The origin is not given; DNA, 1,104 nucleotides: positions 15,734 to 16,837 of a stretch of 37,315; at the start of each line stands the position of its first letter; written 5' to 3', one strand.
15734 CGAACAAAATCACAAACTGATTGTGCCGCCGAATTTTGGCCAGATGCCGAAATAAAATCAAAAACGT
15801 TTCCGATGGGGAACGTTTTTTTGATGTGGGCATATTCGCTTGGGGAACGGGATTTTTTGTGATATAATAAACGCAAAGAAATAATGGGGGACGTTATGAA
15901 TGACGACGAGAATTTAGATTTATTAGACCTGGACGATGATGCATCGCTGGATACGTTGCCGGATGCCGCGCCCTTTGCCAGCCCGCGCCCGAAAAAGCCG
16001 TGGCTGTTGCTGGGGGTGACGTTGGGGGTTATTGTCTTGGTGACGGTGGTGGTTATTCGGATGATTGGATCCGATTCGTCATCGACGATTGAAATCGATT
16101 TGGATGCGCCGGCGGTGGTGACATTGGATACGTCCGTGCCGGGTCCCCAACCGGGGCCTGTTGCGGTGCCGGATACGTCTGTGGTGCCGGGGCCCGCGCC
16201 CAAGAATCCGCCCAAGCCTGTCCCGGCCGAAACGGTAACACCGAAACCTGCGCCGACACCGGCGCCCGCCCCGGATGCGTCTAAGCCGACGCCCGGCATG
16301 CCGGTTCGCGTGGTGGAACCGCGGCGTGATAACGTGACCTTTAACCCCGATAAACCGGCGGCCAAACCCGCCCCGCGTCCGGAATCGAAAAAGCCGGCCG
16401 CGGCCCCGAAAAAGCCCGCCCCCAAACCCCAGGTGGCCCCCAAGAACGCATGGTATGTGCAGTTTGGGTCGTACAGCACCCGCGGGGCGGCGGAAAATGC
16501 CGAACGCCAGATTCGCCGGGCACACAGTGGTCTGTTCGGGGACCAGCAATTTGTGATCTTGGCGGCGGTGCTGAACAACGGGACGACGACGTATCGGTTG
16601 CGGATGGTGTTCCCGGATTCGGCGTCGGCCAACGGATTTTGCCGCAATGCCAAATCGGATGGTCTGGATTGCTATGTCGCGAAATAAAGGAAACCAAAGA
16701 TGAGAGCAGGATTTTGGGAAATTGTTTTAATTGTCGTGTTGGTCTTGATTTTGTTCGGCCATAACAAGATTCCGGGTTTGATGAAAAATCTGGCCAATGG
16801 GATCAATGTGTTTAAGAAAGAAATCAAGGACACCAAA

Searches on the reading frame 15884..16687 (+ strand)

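Call 26: search_protein_families(library=pfam, proteins=[window:15884-16687:+], max_evalue=0.001)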
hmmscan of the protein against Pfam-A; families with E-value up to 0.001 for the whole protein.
window:15884-16687:+ (267 aa): 1 family
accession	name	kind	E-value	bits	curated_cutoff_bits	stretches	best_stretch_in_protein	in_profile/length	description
PF05036.18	SPOR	-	5e-09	36.8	21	1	187-266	2-75/76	SPOR domain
